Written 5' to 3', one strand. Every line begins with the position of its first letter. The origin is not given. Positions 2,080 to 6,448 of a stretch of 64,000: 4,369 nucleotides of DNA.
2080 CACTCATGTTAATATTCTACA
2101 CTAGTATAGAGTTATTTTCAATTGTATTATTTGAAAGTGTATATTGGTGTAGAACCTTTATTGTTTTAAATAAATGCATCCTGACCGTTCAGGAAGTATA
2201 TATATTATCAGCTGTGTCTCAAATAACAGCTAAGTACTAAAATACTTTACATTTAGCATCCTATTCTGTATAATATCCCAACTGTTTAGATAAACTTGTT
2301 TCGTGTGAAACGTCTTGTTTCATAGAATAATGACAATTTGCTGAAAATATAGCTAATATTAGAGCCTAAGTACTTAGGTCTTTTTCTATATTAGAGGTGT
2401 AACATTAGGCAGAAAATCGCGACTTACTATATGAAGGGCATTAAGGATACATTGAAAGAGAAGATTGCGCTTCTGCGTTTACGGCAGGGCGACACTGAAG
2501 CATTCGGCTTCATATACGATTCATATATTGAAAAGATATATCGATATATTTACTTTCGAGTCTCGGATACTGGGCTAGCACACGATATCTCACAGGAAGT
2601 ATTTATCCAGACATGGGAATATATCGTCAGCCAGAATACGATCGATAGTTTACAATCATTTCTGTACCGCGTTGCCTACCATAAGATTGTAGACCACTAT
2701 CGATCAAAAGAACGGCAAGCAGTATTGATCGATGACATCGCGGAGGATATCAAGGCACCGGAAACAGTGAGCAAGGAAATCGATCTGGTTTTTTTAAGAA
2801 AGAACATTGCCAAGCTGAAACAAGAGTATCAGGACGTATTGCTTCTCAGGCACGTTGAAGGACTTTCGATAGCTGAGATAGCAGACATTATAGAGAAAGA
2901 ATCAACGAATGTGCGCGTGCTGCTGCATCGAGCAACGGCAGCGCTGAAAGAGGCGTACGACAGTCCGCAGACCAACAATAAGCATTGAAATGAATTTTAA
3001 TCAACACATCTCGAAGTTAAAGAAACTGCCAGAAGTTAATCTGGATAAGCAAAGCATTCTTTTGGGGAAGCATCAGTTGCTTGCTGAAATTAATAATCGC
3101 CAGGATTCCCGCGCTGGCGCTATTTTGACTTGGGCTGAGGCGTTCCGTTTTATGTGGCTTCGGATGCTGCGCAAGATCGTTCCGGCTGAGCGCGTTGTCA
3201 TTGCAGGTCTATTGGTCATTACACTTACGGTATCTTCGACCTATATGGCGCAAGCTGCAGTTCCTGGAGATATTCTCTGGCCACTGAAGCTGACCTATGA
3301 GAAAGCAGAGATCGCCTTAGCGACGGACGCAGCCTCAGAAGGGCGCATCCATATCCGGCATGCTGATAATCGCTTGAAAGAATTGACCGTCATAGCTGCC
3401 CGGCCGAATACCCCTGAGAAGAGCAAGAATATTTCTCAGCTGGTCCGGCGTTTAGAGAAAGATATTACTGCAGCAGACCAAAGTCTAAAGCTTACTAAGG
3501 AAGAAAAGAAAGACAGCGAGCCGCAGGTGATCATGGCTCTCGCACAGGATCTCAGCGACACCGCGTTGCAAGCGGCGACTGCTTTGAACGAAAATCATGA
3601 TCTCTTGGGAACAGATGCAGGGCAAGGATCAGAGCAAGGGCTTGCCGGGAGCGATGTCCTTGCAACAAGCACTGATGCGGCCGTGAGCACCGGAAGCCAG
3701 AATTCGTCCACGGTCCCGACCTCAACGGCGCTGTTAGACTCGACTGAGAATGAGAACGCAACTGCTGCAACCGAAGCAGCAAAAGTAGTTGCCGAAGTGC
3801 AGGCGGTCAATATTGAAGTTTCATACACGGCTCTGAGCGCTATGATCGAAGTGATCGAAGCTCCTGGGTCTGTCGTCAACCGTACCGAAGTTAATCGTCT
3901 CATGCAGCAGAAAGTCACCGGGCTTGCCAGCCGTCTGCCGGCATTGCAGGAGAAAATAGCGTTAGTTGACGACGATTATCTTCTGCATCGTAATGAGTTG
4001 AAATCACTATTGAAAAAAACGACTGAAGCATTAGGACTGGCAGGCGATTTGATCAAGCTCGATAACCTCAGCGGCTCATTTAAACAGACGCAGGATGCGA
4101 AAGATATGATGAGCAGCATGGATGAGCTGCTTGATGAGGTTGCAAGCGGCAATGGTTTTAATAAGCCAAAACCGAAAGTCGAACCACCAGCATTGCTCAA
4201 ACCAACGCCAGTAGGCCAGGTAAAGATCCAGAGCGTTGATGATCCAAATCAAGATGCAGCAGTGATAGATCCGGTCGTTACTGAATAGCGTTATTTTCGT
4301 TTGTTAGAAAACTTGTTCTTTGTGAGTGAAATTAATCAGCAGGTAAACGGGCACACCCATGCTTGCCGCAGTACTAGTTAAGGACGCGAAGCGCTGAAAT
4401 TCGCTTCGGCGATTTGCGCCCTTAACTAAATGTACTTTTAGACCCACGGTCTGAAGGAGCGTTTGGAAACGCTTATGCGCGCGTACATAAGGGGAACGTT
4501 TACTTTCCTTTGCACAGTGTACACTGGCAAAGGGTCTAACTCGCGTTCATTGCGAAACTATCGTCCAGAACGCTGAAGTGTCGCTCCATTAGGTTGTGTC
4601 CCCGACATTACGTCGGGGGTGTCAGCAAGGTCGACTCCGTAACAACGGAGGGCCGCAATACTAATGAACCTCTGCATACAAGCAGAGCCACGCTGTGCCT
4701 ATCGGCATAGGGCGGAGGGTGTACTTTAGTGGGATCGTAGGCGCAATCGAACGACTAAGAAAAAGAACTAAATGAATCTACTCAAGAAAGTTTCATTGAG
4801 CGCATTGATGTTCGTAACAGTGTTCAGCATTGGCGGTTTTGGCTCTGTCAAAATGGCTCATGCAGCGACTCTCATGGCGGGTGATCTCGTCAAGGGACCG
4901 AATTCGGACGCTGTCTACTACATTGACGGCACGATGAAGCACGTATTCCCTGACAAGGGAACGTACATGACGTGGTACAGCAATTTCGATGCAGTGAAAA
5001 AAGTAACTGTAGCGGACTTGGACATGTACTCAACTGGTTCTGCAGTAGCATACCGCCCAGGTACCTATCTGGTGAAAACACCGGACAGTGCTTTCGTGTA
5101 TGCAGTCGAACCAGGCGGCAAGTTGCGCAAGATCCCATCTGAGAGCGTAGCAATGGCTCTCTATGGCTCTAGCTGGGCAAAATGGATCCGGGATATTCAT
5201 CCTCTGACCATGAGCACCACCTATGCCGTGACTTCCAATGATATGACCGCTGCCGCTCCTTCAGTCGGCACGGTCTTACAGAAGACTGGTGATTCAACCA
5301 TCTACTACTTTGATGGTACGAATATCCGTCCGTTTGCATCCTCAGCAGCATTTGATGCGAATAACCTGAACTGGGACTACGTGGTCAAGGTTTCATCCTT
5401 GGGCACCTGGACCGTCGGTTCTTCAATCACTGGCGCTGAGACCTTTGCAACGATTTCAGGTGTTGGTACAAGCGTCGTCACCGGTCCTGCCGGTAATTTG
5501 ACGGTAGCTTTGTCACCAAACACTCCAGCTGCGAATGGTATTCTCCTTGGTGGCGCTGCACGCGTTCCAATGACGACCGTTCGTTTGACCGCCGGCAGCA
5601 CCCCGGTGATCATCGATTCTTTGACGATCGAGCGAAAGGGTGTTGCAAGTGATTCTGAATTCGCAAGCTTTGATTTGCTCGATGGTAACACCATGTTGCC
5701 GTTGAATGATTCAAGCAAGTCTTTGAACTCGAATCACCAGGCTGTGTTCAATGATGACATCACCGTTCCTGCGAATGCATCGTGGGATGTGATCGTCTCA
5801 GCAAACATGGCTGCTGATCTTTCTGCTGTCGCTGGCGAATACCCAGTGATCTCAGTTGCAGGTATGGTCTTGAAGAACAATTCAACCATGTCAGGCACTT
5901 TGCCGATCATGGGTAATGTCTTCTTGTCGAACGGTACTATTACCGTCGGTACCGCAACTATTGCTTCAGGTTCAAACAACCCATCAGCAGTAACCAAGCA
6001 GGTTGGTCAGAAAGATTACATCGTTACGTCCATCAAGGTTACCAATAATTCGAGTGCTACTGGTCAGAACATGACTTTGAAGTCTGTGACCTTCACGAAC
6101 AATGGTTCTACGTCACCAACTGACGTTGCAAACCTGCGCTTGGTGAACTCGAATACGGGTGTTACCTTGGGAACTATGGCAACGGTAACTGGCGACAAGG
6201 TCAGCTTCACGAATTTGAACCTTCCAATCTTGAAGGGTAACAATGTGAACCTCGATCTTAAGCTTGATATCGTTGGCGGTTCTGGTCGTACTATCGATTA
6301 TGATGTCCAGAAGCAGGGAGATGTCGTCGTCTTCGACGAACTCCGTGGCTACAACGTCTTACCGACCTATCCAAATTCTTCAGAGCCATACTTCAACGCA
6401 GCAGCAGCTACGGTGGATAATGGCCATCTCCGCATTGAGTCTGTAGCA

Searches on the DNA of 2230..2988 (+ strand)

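Call 78: search_rna_families(source=window, start=2230, end=2440, threshold=evalue, max_evalue=10)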
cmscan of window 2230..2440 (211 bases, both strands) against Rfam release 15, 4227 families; matches with E-value up to 10: 6.
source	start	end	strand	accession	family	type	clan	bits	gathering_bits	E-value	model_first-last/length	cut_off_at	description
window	2271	2355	-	RF01627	ceN36-1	Gene; snRNA; snoRNA; HACA-box;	-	18.9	48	0.26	1-130/130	no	Nematode snoRNA ceN36-1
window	2344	2389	+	RF02435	SpF41_sRNA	Gene; sRNA;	-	14.2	52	9.4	1-105/105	no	Streptococcus sRNA SpF41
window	2323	2385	+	RF01213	snoR103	Gene; snRNA; snoRNA; HACA-box;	-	13.9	50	9.9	1-106/106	no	Small nucleolar RNA snoR103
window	2237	2284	-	RF02427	SpF10_sRNA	Gene; sRNA;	-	13.4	60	8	1-57/57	no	Streptococcus sRNA SpF10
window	2263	2321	-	RF01143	sR16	Gene; snRNA; snoRNA; CD-box;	-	13.2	70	2.8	1-53/53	no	Small nucleolar RNA sR16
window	2262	2367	-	RF02560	CbSR9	Gene; antisense;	-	11.2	279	7.6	1-213/213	no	Coxiella burnetii sRNA 9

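Call 91: search_rna_families(sources=[L003, L002, L023, L025, L027, L028, L026, L020], threshold=gathering)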
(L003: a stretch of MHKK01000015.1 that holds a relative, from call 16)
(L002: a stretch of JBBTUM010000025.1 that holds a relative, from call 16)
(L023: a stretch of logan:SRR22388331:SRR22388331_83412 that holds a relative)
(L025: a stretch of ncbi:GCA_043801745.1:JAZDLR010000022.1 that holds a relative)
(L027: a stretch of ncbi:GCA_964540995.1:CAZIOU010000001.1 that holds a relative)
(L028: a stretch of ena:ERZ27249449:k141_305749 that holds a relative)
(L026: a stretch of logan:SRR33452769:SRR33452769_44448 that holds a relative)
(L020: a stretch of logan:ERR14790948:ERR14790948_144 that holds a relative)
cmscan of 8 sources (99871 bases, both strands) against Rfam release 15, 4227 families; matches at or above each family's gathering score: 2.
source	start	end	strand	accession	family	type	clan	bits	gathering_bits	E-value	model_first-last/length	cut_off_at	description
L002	2508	2579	+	RF00005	tRNA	Gene; tRNA;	CL00001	58.1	29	9e-10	1-71/71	no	tRNA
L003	1345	1416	+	RF00005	tRNA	Gene; tRNA;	CL00001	55.7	29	4.3e-09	1-71/71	no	tRNA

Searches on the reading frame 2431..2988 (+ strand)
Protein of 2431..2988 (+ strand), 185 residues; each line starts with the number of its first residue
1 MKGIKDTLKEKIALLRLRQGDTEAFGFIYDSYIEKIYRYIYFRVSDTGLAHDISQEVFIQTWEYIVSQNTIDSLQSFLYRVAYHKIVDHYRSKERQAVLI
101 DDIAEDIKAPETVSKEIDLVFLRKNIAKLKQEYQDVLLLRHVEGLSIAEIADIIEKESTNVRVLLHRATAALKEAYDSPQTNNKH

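Call 11: search_protein_families(library=pfam, proteins=[window:2431-2988:+], max_evalue=0.01)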
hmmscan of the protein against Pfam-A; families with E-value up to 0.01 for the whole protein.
window:2431-2988:+ (185 aa): 4 families
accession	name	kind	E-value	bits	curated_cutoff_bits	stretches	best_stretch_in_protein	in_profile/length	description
PF08281.18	Sigma70_r4_2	-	9.5e-12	44.8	25.7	1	126-171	8-53/54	Sigma-70, region 4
PF04542.20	Sigma70_r2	-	6.4e-10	39.1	24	1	28-95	1-70/71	Sigma-70 region 2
PF04545.22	Sigma70_r4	-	1e-05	25.4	24.1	1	126-174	2-50/50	Sigma-70, region 4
PF22233.2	PhyR_sigma-like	-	0.00049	20.3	27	1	137-170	12-45/50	Response regulator PhyR, sigma-like domain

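Call 16: find_related_loci(query=window:2431-2988:+, collection=genome_contigs, flank=8000)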
Query window:2431-2988:+ (185 aa) in genome_contigs; peptide patterns used: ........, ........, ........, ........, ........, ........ (x = any residue, [..] = any of these).
155 stretches matched a pattern; 14 encode a relative of the query (tblastn E <= 1e-3); 14 distinct loci.
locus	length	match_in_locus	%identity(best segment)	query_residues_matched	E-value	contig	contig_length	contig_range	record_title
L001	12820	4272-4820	82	1-184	2e-99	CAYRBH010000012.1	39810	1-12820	MAG TPA_asm: uncultured Gammaproteobacteria bacterium isolate binchicken_co185_198 genome assembly, contig: NODE_1258_le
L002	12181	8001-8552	60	1-183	4e-72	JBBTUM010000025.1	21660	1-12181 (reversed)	MAG: Patescibacteria group bacterium isolate H41-bin151_1 H41_bin151_1_000000000025, whole genome shotgun sequence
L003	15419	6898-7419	58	1-174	3e-70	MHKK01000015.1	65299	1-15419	MAG: Candidatus Komeilibacteria bacterium RIFCSPHIGHO2_01_FULL_52_14 rifcsphigho2_01_scaffold_1413, whole genome shotgun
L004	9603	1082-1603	40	8-173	3e-37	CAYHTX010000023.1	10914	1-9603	MAG TPA_asm: uncultured Gammaproteobacteria bacterium isolate ERP119705_co15_524 genome assembly, contig: NODE_7097_leng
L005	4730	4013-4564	37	8-185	2e-36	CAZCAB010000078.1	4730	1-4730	MAG TPA_asm: uncultured Gammaproteobacteria bacterium isolate SRP167671_co2_16 genome assembly, contig: NODE_20305_lengt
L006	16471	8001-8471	44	23-173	7e-34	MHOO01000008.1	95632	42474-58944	MAG: Candidatus Staskawiczbacteria bacterium RIFCSPHIGHO2_01_FULL_39_25 rifcsphigho2_01_scaffold_260, whole genome shotg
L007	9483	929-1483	35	8-185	3e-32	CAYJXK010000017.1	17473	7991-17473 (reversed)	MAG TPA_asm: uncultured Gammaproteobacteria bacterium isolate ERP125453_co1_500 genome assembly, contig: NODE_3290_lengt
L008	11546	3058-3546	38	18-173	7e-31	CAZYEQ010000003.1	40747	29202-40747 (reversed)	MAG TPA_asm: uncultured Gammaproteobacteria bacterium isolate SRP219642_co4_14 genome assembly, contig: NODE_1436_length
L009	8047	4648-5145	36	16-177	8e-30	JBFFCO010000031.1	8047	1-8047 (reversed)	MAG: Candidatus Paceibacteria bacterium isolate Mix_mud12.2021.10.51 k141_1560955_length_8047_cov_8.9899, whole genome s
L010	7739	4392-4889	35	16-177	2e-29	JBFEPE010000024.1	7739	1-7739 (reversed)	MAG: Candidatus Paceibacteria bacterium isolate Mix_mud04.2021.02.65 k141_2123167_length_7739_cov_35.8987, whole genome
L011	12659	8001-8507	34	10-173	1e-26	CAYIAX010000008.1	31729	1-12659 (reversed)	MAG TPA_asm: uncultured Candidatus Saccharibacteria bacterium isolate ERP119705_co18_243 genome assembly, contig: NODE_1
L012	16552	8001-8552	29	13-179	3e-12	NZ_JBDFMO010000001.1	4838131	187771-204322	Bacillus sp. 1P02SD contig_1, whole genome shotgun sequence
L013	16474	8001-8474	27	25-174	6e-11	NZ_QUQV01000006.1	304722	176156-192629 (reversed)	Bacillus sp. HNG NODE_6_length_304722_cov_98.220421, whole genome shotgun sequence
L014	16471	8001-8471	27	25-173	4e-10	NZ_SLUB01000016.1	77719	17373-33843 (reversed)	Bacillus timonensis strain AF060A6 SAMN11029899.31, whole genome shotgun sequence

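Call 17: find_encoding_contigs(protein=window:2431-2988:+, flank=6000, max_places=6)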
Protein window:2431-2988:+ (185 aa): 1 contig read that carries it; 1 place shown.
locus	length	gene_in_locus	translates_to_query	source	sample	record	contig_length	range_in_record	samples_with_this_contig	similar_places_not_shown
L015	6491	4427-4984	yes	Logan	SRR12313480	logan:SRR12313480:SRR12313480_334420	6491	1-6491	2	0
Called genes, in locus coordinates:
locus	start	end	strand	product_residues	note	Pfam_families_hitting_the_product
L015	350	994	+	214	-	PF01255:Prenyltransf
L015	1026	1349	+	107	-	-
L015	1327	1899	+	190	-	-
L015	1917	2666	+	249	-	-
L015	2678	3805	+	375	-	-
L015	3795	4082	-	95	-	PF12728:HTH_17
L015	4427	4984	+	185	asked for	PF04542:Sigma70_r2, PF08281:Sigma70_r4_2, PF04545:Sigma70_r4 (weak)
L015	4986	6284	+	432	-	PF18915:DUF5667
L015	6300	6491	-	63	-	?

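Call 83: search_protein_families(library=ncbifam, proteins=[window:2431-2988:+], max_evalue=0.1)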
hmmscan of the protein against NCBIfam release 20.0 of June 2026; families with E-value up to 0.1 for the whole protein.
window:2431-2988:+ (185 aa): 94 families (the best 25 are shown)
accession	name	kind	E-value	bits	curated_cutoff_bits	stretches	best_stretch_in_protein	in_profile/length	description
TIGR02952.1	Sig70_famx2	equivalog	3.7e-33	114.8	206.45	1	16-174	4-168/170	ECF subfamily RNA polymerase sigma factor, BldN family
NF058625.1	sigma_PG0214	equivalog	4e-25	88.5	130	1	31-181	12-166/170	GFO_1088 family ECF-type sigma factor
TIGR02950.1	SigM_subfam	subfamily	8.2e-25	87.5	147.95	1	28-176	5-158/159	RNA polymerase sigma factor, SigM family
TIGR02959.1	SigZ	equivalog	1.4e-22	80.3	168.65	1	30-175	2-147/170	RNA polymerase sigma factor SigZ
NF007215.0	PRK09637.1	equivalog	8.5e-22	78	212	1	28-174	6-152/181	RNA polymerase sigma factor SigZ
NF009170.0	PRK12517.1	subfamily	6.7e-21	74.6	197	1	30-183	30-183/188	RNA polymerase sigma factor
NF007223.0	PRK09641.1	equivalog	5.7e-20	71.9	209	1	14-175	9-183/187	RNA polymerase sigma factor SigW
TIGR02989.1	Sig-70_gvs1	subfamily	1.6e-19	70.4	124.55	1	24-174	2-156/158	RNA polymerase sigma-70 factor, Rhodopirellula/Verrucomicrobium family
TIGR02985.1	Sig70_bacteroi1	subfamily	1.7e-19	70.6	126.4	1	23-174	1-160/162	RNA polymerase sigma-70 factor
NF007230.0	PRK09648.1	subfamily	1.8e-19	70.3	209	1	19-177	22-190/195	RNA polymerase sigma factor ShbA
TIGR02937.1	sigma70-ECF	superfamily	3.6e-19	69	42.9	1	24-175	2-164/165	sigma-70 family RNA polymerase sigma factor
NF009166.1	PRK12513.1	equivalog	4.1e-19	69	206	1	13-176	12-186/193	RNA polymerase sigma factor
NF007226.0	PRK09644.1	equivalog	1.3e-18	67.6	199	1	28-183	6-164/166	RNA polymerase sigma factor SigM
TIGR02948.1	SigW_bacill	equivalog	3.4e-18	66.4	243.1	1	13-174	8-182/187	RNA polymerase sigma factor SigW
NF008894.0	PRK11924.3-1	equivalog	5.2e-18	65.8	258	1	11-173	10-178/188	RNA polymerase sigma factor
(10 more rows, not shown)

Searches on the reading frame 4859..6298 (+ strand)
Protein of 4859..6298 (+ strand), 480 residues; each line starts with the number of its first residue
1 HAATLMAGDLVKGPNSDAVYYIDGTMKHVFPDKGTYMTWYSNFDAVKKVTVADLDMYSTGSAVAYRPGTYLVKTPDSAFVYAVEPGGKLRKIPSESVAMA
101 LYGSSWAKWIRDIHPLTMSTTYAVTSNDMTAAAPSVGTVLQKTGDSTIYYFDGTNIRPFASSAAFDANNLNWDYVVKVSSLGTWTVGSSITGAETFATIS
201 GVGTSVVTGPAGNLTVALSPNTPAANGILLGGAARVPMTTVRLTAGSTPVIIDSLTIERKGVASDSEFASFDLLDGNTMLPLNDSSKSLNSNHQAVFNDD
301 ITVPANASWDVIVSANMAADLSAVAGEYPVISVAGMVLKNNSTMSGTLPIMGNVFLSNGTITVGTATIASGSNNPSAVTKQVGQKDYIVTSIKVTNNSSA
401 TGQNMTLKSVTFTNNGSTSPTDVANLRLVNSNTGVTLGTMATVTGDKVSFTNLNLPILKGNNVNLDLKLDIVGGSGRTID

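Call 100: predict_structure(alignment_id=A7)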
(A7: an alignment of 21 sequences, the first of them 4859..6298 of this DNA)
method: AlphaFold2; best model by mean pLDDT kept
length: 480 residues; sequences in the alignment: 21
mean_pLDDT: 82.7   pTM: 0.44
mean pLDDT of the five models: 82.7, 82.5, 81.8, 80.7, 80.5
residues with pLDDT >= 90: 130; 70-90: 299; 50-70: 39; < 50: 12
segments of 3 or more residues with pLDDT < 50: 200-209
pLDDT, mean of each block of 10 residues (from residue 1): 62 76 82 80 72 80 85 86 86 90 86 77 84 88 91 92 84 86 87 69 34 89 81 85 91 91 90 85 84 88 88 88 87 88 85 83 65 68 89 75 78 84 93 93 84 86 91 85
secondary structure, 60 per line:
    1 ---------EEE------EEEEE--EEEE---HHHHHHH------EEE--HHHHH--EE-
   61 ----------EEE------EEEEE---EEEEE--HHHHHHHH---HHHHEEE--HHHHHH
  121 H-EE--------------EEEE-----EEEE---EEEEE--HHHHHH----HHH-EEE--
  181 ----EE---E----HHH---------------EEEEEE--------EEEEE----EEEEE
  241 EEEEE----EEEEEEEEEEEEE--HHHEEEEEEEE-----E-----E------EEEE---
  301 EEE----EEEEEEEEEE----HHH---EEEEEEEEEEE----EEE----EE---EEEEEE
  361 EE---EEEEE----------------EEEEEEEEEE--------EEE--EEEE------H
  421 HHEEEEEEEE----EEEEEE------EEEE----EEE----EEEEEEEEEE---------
elements in order: E10-12 E19-23 E26-29 H33-39 E46-48 H51-55 E71-73 E80-84 E88-92 H95-102 H106-109 E110-112 H115-121 E139-142 E148-151 E155-159 H162-167 E176-178 E213-218 E227-231 E236-245 E250-262 E268-275 E294-297 E301-303 E308-317 E328-338 E343-345 E355-362 E366-370 E387-396 E405-407 E410-413 E423-430 E435-440 E447-450 E455-457 E462-471

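Call 102: fold_search(model_id=the predicted structure, library=pdb)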
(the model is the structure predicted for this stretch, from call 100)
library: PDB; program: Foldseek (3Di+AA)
matches with E <= 10: 1846; with E <= 0.001: 51
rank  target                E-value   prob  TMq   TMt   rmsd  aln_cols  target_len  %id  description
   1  4tsh_B                2.3e-05  0.96  0.14  0.14  19.1       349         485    8  A Novel Protein Fold Forms an Intramolecular Lock to Stabilize the Tertiary Structure of Streptococcus mutans Adhesin  (released 2014-10-22)
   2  4b5z                  8.7e-05  0.98  0.15  0.22  15.5       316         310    8  Structure of the apo-rFnBPA(189-505) from Staphylococcus aureus (released 2013-10-09)
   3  7ptb                  9.7e-05  0.97  0.15  0.20  18.5       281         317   13  Crystal structure of the SPD-2 domain of human CEP192 (released 2022-04-06)
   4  3cqo_A                1.0e-04  0.95  0.13  0.20  18.3       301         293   11  Crystal structure of a f-lectin (fucolectin) from morone saxatilis (striped bass) serum (released 2009-04-28)
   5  5y9h_A                1.2e-04  0.84  0.12  0.13  20.5       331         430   13  Crystal structure of SafDAA-dsc complex (released 2017-11-15)
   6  3f84_B                1.3e-04  0.90  0.15  0.21  21.2       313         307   12  Structure of fusion complex of major pilin CfaB and major pilin CfaB of CFA/I pilus from ETEC E. coli (released 2009-08-11)
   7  7d4y_A                1.3e-04  0.96  0.16  0.13  13.3       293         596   13  Structure of human wild-type peptidylarginine deiminase type III (PAD3) (released 2021-06-02)
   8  9huh_B                1.5e-04  0.95  0.14  0.13  12.9       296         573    9  CryoEM structure of human peptidylarginine deiminase type 4 (PAD4) in 10 mM calcium (released 2025-10-22)
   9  4b60_B                1.5e-04  0.93  0.15  0.21  16.5       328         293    9  Structure of rFnBPA(189-505) in complex with fibrinogen gamma chain C- terminal peptide (released 2013-10-09)
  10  3qe5_A                1.6e-04  0.72  0.12  0.12  19.7       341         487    9  Complete structure of Streptococcus mutans Antigen I/II carboxy-terminus (released 2011-04-20)
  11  3dos_D                1.7e-04  0.99  0.16  0.32  16.1       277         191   12  Crystal structure of the complex of the Caf1M chaperone with the mini-fiber of two Caf1 subunits (Caf1:Caf1), carrying (released 2009-07-14)
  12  2wza                  1.7e-04  0.90  0.15  0.19  18.5       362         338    9  Two intramolecular isopeptide bonds are identified in the crystal structure of the Streptococcus gordonii SspB C-termina (released 2010-02-16)
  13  7d5v_A                1.8e-04  0.97  0.15  0.12  13.1       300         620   11  Structure of the C646A mutant of peptidylarginine deiminase type III (PAD3) (released 2021-06-02)
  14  8xen_A                2.3e-04  0.96  0.16  0.09  22.1       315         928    8  Cryo-EM structure of integrin ITGAV/ITGB3 complex, conformation 4 (released 2024-12-18)
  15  3fcs_A                2.5e-04  0.99  0.19  0.11  21.1       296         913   10  Structure of complete ectodomain of integrin aIIBb3 (released 2009-01-20)
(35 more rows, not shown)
